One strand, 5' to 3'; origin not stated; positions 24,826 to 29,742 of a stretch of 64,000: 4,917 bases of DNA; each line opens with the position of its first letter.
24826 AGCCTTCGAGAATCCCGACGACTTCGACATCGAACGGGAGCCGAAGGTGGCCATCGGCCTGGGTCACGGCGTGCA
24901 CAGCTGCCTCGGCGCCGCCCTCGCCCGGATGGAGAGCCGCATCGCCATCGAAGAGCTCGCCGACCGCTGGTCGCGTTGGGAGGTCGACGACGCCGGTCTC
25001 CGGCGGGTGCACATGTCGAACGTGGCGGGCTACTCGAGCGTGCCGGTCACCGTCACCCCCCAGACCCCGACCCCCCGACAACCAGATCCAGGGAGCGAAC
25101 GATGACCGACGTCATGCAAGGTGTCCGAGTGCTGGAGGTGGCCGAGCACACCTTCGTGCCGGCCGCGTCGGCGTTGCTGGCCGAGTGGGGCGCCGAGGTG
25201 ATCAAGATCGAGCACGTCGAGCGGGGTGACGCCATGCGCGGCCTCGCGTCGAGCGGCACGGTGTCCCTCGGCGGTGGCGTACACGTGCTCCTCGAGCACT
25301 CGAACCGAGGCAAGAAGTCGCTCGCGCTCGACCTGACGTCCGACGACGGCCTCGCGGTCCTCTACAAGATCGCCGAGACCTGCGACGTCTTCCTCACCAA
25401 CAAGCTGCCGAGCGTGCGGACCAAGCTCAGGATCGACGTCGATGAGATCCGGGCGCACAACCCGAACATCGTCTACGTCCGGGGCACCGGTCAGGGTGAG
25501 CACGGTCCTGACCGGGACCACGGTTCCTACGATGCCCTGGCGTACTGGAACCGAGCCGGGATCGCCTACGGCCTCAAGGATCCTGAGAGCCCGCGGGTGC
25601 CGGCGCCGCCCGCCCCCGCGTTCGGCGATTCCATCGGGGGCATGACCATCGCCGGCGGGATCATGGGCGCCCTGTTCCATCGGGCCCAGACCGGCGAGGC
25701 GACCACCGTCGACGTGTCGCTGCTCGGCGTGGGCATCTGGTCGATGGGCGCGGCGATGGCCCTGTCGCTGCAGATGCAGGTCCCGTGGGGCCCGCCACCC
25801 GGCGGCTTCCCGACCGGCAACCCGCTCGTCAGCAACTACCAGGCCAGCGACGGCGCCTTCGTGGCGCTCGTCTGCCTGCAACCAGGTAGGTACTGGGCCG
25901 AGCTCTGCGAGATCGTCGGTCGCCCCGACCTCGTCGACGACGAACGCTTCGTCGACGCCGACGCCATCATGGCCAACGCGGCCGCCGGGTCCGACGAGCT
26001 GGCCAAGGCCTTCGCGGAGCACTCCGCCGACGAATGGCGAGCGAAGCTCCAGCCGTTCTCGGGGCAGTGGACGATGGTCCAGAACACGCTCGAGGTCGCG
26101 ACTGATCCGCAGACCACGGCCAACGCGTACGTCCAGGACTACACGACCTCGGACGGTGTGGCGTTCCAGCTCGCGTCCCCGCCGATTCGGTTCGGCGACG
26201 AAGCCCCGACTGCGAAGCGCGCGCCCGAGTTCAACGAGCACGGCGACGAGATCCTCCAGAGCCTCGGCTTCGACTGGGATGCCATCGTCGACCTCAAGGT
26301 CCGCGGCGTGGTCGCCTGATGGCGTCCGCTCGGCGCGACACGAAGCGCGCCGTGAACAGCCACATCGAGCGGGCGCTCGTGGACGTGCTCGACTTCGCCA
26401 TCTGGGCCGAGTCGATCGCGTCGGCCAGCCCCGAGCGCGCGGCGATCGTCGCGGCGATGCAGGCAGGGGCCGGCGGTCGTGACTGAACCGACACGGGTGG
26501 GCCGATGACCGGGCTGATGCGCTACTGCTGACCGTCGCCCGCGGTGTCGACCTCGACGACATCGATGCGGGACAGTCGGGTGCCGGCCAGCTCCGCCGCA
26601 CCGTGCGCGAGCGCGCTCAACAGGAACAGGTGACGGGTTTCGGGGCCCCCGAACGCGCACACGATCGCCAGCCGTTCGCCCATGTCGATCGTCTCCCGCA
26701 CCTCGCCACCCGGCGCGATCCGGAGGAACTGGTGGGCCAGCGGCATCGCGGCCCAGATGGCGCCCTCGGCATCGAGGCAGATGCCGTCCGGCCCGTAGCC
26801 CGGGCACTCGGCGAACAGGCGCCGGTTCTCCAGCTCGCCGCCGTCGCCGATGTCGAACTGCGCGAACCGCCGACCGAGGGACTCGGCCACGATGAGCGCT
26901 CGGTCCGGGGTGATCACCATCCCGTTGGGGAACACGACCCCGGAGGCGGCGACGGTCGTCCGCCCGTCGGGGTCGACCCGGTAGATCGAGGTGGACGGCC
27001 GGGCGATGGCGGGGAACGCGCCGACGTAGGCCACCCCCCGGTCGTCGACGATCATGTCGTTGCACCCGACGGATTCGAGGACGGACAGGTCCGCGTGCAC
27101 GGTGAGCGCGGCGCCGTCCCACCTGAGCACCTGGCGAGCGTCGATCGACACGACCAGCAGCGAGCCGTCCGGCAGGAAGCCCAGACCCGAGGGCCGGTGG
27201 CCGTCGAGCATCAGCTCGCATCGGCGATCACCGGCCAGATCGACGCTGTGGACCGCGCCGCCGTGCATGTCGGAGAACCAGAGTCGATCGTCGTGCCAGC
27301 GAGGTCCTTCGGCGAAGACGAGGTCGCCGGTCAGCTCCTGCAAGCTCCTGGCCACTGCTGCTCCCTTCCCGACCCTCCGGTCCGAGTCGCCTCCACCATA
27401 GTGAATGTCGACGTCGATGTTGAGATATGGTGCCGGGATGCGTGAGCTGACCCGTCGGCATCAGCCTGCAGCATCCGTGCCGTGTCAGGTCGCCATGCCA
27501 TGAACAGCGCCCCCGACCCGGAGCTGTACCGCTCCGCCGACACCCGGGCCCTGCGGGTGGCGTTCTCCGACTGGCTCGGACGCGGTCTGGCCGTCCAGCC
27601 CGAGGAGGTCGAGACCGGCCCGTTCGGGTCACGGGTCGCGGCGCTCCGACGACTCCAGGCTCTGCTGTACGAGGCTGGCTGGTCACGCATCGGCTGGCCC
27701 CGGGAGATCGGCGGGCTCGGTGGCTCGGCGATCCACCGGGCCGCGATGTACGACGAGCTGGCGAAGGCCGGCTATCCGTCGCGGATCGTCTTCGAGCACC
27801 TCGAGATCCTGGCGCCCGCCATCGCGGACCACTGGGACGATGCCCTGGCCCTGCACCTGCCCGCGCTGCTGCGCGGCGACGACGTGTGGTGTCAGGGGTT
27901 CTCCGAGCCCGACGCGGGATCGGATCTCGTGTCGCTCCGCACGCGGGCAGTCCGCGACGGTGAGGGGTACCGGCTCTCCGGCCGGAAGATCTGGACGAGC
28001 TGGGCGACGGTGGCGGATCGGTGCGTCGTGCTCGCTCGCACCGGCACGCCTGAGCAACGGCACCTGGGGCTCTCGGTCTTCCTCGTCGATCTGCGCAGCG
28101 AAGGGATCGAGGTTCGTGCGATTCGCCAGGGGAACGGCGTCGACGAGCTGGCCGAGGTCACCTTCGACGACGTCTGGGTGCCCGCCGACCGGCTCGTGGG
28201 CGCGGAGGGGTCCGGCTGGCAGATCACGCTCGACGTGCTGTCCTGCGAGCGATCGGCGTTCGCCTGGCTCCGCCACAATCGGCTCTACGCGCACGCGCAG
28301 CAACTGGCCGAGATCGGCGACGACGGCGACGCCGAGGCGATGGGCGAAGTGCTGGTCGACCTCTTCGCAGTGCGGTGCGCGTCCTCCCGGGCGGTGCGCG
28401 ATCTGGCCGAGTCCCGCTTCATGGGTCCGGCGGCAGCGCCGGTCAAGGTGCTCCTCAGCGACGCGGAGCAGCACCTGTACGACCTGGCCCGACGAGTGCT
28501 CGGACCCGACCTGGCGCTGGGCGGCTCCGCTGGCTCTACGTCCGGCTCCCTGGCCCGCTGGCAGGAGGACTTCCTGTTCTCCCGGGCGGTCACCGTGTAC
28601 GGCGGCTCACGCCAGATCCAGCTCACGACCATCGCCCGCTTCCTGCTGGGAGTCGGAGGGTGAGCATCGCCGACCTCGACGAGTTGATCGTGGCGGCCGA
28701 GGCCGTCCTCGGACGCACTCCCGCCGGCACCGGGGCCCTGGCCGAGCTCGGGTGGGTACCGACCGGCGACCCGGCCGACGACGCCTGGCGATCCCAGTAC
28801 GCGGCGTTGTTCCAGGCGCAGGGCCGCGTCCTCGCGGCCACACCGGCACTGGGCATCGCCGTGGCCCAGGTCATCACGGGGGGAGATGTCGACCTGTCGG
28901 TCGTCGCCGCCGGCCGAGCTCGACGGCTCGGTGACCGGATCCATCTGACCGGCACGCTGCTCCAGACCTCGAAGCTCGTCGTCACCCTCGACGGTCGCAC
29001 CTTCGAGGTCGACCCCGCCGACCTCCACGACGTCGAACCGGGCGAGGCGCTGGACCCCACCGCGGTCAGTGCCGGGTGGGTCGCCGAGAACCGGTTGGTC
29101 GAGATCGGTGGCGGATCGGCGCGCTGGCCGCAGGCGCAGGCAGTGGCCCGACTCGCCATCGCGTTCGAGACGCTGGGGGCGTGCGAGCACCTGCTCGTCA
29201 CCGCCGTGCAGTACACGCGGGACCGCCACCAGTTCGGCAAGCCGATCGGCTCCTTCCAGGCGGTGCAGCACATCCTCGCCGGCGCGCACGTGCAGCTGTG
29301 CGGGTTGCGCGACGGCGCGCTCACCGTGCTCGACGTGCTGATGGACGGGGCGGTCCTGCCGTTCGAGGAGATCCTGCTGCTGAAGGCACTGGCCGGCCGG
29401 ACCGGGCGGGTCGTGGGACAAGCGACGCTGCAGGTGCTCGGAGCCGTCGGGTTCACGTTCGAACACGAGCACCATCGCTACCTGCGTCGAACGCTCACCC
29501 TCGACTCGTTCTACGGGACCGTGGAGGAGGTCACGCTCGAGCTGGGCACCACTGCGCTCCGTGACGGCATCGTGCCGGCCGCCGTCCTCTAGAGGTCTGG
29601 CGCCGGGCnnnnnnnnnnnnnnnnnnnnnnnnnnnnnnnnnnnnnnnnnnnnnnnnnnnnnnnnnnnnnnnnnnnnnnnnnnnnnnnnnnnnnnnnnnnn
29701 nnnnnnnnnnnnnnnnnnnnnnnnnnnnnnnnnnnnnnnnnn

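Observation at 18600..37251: Recurrent hexamer-triplet operator fused to a -10 box marks every transcription unit of a ~20 kb island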

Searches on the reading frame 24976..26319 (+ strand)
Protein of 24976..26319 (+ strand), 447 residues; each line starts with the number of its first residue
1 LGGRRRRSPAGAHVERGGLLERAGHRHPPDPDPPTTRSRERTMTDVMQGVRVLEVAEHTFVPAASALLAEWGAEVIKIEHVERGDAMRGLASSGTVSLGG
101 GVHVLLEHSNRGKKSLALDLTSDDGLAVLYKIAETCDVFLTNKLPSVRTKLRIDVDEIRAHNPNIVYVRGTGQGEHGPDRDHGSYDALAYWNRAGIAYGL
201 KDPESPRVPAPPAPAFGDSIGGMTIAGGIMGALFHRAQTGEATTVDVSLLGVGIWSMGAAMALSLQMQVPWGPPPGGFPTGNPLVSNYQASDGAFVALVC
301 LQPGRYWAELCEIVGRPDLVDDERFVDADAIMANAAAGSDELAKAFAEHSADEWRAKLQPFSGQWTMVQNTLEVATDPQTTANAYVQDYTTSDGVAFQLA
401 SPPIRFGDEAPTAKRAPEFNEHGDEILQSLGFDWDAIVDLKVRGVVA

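Call 11: search_protein_families(library=pfam, proteins=[window:24976-26319:+])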
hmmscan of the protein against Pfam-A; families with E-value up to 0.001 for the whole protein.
window:24976-26319:+ (447 aa): 1 family
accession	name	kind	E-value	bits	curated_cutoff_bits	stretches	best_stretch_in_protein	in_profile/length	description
PF02515.22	CoA_transf_3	-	1.5e-81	274.8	23.3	1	47-422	1-365/366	CoA-transferase family III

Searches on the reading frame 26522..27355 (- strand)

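Call 11: search_protein_families(library=pfam, proteins=[window:26522-27355:-])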
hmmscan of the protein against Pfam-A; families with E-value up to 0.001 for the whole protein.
window:26522-27355:- (277 aa): 2 families
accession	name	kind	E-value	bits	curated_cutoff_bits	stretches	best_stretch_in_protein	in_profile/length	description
PF08450.18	SGL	-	6.7e-48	163.9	26.3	1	14-248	1-245/246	SMP-30/Gluconolactonase/LRE-like region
PF24684.1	Vgb_lyase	-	9.1e-08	31.7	50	0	124-221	120-215/290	Virginiamycin B lyase family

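Call 28: search_protein_families(library=ncbifam, proteins=[window:26522-27355:-], max_evalue=0.001)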
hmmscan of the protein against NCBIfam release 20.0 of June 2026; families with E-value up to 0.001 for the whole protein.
window:26522-27355:- (277 aa): 1 family
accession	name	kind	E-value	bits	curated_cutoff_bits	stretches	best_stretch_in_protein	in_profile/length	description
NF033206.1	ScyE_fam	subfamily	9.4e-07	28.7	80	1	100-163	210-275/333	ScyD/ScyE family protein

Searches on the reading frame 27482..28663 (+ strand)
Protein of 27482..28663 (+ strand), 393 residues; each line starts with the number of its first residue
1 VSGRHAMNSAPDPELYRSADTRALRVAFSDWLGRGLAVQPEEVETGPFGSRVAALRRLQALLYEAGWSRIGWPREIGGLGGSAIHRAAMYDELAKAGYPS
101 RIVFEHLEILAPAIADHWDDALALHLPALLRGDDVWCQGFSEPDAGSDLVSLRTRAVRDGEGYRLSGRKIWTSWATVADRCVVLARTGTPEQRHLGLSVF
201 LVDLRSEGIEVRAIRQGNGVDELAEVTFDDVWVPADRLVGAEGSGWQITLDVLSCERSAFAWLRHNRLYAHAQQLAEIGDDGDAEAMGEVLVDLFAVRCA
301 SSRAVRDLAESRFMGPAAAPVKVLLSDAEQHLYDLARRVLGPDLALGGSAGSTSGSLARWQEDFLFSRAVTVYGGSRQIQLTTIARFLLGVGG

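Call 11: search_protein_families(library=pfam, proteins=[window:27482-28663:+])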
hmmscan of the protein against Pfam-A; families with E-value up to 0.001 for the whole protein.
window:27482-28663:+ (393 aa): 3 families
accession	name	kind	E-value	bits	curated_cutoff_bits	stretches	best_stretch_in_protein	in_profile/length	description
PF02770.24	Acyl-CoA_dh_M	-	1.2e-21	77.1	33.3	1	137-231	1-97/97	Acyl-CoA dehydrogenase, middle domain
PF02771.21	Acyl-CoA_dh_N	-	5.5e-07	30.4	22.9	1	22-121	5-100/113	Acyl-CoA dehydrogenase, N-terminal domain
PF00441.29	Acyl-CoA_dh_1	-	5.5e-07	30.3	22.4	1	280-388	50-149/150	Acyl-CoA dehydrogenase, C-terminal domain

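Call 72: search_solved_structures(query=window:27482-28663:+, max_evalue=1e-10)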
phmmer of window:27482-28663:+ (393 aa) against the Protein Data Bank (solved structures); distinct sequences matched with E-value up to 1e-10: 64 (the best 60 are shown).
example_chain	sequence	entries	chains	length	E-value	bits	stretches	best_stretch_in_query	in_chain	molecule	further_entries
4x28_A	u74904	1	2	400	3.7e-33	118.9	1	56-273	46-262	Acyl-CoA dehydrogenase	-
6wy8_B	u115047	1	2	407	1.5e-32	116.9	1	35-282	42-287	Acyl-CoA dehydrogenase domain protein Tcur3483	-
6wy9_A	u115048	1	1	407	1.5e-32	116.9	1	35-276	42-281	Acyl-CoA dehydrogenase domain protein Tcur3483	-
8hk0_A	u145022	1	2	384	7.8e-29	104.6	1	53-287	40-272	Acyl-CoA dehydrogenase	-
3r7k_A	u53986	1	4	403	2.2e-28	103.1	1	13-261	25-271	Probable acyl CoA dehydrogenase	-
7w0j_A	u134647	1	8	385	1.3e-23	87.4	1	73-389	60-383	Acyl-CoA dehydrogenase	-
8i4p_A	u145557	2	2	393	1.3e-23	87.4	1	73-389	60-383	Acyl-CoA dehydrogenase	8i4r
3oib_A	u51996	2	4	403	7.2e-20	75.1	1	56-275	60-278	Acyl-CoA dehydrogenase | Putative acyl-CoA dehydrogenase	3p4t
2pg0_A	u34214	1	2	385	8.7e-20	74.8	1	73-387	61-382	Acyl-CoA dehydrogenase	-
3pfd_A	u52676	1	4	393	2.6e-19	73.2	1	44-260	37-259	Acyl-CoA dehydrogenase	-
5ol2_C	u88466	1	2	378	3.5e-19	72.8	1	62-257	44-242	Acyl-CoA dehydrogenase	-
5idu_A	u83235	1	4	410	4.6e-19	72.4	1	55-389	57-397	Acyl-CoA dehydrogenase domain protein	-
4o5m_A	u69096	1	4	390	2.5e-18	70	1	65-261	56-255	Isovaleryl-CoA dehydrogenase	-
4l1f_A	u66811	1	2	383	4.2e-18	69.3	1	57-259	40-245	Acyl-CoA dehydrogenase domain protein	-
9w60_A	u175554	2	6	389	4.7e-18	69.1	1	65-257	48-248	Butyryl CoA dehydrogenase apo protein | Butyryl CoA Dehydrogenase with FAD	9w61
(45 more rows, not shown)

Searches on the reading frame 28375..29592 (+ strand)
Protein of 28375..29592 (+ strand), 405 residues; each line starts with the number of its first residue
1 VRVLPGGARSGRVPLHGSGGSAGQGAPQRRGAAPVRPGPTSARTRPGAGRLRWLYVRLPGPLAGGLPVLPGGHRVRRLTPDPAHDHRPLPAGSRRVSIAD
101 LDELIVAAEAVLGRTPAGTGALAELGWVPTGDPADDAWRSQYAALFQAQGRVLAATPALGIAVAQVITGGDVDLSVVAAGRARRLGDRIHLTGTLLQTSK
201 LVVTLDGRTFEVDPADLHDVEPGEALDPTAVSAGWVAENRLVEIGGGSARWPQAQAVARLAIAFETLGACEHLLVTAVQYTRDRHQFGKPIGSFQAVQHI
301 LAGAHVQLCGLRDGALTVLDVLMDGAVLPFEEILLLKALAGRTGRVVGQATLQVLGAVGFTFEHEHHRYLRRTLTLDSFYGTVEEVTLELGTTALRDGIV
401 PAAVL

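Call 11: search_protein_families(library=pfam, proteins=[window:28375-29592:+])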
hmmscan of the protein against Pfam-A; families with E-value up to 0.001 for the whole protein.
window:28375-29592:+ (405 aa): 1 family
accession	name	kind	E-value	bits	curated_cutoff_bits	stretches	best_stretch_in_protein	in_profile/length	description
PF00441.29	Acyl-CoA_dh_1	-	4.5e-20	72.8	22.4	1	256-384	12-139/150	Acyl-CoA dehydrogenase, C-terminal domain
